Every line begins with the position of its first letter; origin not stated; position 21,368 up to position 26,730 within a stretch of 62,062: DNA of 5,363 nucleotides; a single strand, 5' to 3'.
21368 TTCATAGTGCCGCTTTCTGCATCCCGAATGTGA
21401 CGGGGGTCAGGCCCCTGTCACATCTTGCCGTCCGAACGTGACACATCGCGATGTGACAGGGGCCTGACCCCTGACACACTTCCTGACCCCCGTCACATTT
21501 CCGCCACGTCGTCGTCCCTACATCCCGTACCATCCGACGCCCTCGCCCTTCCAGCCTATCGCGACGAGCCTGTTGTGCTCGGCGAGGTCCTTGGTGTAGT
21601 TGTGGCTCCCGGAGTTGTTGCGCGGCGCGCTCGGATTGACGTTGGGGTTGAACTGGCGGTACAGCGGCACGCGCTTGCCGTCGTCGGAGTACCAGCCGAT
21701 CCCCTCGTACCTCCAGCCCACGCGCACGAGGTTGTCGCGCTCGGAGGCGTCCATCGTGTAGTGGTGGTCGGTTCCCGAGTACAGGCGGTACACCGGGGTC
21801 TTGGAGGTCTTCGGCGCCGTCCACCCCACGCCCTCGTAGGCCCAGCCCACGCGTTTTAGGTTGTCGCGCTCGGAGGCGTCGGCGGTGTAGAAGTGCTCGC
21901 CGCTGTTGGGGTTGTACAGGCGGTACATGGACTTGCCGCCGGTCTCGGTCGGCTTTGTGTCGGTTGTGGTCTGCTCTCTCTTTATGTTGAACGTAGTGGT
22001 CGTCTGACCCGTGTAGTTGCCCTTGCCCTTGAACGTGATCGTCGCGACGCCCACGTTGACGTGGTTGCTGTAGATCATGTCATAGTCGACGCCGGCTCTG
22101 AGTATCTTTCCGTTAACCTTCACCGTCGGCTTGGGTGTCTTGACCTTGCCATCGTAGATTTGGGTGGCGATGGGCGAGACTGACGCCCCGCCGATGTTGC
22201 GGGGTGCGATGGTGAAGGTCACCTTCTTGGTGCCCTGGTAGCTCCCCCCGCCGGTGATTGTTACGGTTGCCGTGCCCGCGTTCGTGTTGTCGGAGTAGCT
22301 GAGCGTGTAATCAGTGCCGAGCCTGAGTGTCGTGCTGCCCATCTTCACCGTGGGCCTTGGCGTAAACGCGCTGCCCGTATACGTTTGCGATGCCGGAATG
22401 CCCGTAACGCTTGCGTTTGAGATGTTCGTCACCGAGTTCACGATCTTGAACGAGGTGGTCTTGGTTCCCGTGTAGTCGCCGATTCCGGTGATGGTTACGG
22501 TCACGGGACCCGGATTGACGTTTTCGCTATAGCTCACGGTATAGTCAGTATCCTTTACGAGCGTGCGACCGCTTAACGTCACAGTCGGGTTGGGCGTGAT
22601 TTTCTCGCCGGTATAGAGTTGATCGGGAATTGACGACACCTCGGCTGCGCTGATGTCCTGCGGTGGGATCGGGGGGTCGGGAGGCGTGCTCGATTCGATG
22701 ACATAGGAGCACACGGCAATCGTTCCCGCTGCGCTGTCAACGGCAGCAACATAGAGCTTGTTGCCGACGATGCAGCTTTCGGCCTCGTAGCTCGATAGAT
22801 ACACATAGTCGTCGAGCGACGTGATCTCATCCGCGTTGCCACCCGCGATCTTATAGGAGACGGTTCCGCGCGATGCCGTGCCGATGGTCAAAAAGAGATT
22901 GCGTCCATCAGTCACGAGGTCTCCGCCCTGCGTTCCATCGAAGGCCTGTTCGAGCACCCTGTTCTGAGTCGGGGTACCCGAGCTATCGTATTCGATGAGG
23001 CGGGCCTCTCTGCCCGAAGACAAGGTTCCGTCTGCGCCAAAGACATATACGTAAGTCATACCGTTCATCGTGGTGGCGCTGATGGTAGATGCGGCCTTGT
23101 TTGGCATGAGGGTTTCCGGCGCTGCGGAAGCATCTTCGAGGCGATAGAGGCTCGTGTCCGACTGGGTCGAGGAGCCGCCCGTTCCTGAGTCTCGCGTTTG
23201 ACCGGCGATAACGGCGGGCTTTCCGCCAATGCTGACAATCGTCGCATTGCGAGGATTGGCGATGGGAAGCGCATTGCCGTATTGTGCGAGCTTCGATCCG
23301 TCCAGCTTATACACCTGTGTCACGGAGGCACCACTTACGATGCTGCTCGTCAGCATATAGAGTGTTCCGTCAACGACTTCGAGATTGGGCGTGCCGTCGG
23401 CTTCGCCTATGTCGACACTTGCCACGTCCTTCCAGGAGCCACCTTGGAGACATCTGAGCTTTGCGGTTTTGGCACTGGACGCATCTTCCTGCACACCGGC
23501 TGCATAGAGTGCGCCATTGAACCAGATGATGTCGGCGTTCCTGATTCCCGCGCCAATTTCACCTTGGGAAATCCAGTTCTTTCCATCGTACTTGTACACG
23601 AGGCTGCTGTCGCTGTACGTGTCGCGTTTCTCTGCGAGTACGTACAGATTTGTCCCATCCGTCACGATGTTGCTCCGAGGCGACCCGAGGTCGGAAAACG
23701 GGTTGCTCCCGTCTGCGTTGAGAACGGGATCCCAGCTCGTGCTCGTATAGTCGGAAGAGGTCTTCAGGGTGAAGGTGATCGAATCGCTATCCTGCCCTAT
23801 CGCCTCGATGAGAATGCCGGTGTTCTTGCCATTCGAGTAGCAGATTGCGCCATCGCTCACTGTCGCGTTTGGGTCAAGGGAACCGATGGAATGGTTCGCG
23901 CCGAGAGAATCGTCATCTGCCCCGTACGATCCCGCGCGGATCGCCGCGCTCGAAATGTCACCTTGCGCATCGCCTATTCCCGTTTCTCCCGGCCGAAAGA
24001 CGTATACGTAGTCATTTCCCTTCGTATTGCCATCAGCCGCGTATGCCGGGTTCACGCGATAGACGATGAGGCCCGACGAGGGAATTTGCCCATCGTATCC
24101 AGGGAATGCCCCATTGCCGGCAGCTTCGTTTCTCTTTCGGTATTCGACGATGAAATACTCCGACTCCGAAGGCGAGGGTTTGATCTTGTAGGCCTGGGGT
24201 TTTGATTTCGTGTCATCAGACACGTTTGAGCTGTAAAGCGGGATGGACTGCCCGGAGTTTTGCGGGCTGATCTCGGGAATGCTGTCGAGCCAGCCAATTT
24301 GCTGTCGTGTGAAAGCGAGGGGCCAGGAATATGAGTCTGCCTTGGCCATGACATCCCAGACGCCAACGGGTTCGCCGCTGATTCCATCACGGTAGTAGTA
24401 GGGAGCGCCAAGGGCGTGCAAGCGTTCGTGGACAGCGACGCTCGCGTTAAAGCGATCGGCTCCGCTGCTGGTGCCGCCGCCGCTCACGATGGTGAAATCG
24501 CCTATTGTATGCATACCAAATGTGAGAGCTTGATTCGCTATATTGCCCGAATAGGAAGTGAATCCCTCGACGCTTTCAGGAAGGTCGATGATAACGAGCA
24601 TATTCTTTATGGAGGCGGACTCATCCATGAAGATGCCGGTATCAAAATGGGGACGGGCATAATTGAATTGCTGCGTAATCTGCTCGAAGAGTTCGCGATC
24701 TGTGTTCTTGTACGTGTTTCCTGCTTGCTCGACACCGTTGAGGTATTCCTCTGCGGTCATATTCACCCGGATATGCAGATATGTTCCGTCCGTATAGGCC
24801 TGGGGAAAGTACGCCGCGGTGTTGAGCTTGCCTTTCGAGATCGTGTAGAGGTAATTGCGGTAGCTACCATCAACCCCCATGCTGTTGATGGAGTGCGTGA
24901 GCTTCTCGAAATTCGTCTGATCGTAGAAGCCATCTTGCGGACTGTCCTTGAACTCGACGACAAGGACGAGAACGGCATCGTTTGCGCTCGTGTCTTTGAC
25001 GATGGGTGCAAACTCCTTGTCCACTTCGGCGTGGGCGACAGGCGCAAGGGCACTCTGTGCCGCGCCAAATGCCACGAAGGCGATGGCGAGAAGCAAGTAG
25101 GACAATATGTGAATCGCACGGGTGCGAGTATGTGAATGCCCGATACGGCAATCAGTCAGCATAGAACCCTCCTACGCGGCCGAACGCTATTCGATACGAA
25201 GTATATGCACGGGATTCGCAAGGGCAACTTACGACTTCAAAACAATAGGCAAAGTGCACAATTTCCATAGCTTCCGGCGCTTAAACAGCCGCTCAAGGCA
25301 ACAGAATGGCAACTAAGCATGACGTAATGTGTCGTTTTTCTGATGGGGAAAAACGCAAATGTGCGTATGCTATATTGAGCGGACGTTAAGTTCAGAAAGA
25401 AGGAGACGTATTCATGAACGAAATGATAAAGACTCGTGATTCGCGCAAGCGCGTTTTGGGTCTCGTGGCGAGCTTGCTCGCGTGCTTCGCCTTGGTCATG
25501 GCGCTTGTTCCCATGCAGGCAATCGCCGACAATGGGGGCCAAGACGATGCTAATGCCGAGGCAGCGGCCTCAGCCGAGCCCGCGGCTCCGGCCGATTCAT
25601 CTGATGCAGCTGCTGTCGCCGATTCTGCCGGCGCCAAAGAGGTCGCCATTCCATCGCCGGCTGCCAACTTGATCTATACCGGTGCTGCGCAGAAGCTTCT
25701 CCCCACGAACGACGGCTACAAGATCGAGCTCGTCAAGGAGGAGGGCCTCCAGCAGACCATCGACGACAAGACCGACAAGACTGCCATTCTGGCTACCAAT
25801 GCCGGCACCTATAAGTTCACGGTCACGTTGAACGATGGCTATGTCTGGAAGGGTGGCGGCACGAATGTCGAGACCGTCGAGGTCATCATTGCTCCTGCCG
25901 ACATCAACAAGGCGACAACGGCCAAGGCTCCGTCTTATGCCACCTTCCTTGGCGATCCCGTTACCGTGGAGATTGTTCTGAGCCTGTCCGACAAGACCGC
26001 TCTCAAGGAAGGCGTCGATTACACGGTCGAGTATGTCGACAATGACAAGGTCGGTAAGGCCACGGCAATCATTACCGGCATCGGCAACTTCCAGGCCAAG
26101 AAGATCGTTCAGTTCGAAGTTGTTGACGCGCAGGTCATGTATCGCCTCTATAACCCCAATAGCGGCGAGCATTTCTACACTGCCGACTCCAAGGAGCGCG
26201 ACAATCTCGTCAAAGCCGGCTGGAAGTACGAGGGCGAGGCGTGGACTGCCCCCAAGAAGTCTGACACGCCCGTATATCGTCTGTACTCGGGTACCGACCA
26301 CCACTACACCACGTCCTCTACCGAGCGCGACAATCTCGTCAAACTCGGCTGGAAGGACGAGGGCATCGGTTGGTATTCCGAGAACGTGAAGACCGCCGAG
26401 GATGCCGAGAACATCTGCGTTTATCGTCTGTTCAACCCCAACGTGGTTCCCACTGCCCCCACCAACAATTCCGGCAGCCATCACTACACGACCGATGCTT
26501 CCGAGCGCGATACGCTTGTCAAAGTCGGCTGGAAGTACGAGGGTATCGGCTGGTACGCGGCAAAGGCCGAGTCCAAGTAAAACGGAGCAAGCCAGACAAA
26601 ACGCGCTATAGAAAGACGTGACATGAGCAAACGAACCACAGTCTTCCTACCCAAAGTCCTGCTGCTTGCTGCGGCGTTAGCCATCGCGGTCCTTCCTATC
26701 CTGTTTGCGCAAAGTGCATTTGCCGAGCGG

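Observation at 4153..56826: Family of 29-nt palindromes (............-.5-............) at six gene 3' ends: a REP-like element family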

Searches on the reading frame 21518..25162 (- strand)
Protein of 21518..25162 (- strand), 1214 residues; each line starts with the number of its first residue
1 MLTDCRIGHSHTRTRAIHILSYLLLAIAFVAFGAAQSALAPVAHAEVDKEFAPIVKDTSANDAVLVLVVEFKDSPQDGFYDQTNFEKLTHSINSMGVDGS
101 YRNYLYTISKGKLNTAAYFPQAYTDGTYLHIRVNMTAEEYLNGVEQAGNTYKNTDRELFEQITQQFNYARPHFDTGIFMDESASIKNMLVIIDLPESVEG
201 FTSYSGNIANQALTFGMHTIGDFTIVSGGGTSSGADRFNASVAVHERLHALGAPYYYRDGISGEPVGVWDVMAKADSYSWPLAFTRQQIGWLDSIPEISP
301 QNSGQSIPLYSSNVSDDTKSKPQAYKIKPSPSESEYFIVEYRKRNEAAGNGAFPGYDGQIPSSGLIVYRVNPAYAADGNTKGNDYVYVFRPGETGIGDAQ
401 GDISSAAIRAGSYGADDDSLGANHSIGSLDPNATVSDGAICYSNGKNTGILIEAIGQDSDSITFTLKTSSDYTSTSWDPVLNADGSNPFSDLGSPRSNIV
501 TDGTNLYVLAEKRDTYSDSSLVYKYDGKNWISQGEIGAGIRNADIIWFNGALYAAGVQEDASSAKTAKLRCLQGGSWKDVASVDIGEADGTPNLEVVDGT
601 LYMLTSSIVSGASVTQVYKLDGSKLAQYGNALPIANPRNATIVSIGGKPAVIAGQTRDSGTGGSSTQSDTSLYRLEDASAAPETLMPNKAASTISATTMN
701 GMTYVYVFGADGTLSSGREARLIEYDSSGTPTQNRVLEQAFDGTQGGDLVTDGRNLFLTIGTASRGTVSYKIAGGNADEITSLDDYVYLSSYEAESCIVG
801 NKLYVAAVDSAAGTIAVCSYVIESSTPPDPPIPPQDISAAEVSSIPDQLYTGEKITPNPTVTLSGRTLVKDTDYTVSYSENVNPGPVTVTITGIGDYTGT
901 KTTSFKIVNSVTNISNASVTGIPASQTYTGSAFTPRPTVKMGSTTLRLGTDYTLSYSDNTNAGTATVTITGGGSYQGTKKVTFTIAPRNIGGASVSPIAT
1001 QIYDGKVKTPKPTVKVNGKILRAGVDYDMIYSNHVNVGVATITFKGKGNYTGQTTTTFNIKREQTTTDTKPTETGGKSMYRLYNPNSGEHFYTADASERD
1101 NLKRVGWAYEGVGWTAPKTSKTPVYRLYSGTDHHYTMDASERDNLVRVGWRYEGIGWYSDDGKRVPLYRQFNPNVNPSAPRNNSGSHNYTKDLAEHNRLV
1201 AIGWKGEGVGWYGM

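Call 13: search_protein_families(library=pfam, proteins=[window:21518-25162:-])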
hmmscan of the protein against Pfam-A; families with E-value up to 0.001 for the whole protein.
window:21518-25162:- (1214 aa): 1 family
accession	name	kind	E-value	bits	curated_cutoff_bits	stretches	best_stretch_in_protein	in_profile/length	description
PF18885.6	DUF5648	-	4.1e-46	157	25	1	1079-1213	2-133/134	Domain of unknown function (DUF5648)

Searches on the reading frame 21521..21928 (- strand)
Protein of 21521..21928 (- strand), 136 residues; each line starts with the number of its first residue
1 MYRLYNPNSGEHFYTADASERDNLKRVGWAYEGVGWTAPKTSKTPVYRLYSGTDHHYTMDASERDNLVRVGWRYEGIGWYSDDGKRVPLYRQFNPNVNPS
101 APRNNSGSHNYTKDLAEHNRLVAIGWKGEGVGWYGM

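Call 86: find_homologous_proteins(query=window:21521-21928:-, max_evalue=1e-30)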
Query window:21521-21928:- (136 aa): 458 proteins with E <= 1e-30 among 825 candidates; the best 120 are listed.
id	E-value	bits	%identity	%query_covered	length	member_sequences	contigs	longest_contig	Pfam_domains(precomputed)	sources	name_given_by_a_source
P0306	1.9e-81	289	91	100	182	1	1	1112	PF18885.7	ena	-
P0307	1.3e-71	257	79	100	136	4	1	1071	PF18885.7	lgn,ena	-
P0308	2.2e-67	244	75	100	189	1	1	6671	PF18885.7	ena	-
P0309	1.5e-66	241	74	100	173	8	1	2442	PF18885.7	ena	-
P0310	1.8e-66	241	72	100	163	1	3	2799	PF18885.7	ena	-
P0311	1.2e-65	238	75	100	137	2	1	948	PF18885.7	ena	-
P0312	8.7e-63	229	73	99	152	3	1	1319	PF18885.7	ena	-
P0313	1.0e-61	225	70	100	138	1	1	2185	PF18885.7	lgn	-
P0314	6.0e-61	223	72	100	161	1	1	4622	PF18885.7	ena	-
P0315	7.9e-61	222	69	100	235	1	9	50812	PF18885.7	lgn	-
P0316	8.2e-61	222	72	99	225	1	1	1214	PF18885.7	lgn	-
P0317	1.3e-60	222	70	100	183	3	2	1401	PF18885.7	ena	-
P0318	1.3e-60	222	71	99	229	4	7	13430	PF18885.7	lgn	-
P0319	4.5e-59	217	69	100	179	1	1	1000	PF18885.7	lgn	-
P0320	5.0e-58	213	69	100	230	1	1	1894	PF18885.7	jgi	jgi:hypothetical protein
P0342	1.1e-49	186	87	67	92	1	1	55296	PF18885.7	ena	-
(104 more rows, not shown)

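Call 87: find_encoding_contigs(protein=P0342, flank=10000, max_places=5)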
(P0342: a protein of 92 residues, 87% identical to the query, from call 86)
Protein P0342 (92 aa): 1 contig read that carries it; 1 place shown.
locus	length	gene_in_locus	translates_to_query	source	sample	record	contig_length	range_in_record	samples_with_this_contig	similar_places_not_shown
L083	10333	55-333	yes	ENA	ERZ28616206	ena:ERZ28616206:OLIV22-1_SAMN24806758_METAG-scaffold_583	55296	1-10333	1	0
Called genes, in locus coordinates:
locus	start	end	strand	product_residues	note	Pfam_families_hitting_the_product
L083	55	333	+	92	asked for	PF18885:DUF5648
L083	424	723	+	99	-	-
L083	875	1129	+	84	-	-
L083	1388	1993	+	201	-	PF18885:DUF5648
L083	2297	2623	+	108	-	PF02416:TatA_B_E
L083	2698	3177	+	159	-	PF03449:GreA_GreB_N, PF01272:GreA_GreB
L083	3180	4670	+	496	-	PF01336:tRNA_anti-codon, PF00152:tRNA-synt_2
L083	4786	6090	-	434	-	PF07690:MFS_1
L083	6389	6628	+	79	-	PF02798:GST_N, PF00462:Glutaredoxin, PF13417:GST_N_3, PF13409:GST_N_2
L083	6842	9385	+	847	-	PF02861:Clp_N, PF13191:AAA_16 (weak), PF00004:AAA, PF17871:AAA_lid_9, PF00004:AAA (weak), PF07724:AAA_2, PF07728:AAA_5, PF10431:ClpB_D2-small, +7 more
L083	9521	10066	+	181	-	PF02457:DAC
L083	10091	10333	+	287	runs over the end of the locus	PF01128:IspD, PF12804:NTP_transf_3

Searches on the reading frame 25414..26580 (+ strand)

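Call 26: search_protein_families(library=pfam, proteins=[window:25414-26580:+])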
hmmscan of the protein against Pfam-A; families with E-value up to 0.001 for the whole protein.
window:25414-26580:+ (388 aa): 1 family
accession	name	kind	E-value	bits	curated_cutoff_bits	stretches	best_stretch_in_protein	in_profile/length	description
PF18885.6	DUF5648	-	3.4e-49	166.9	25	1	242-382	2-133/134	Domain of unknown function (DUF5648)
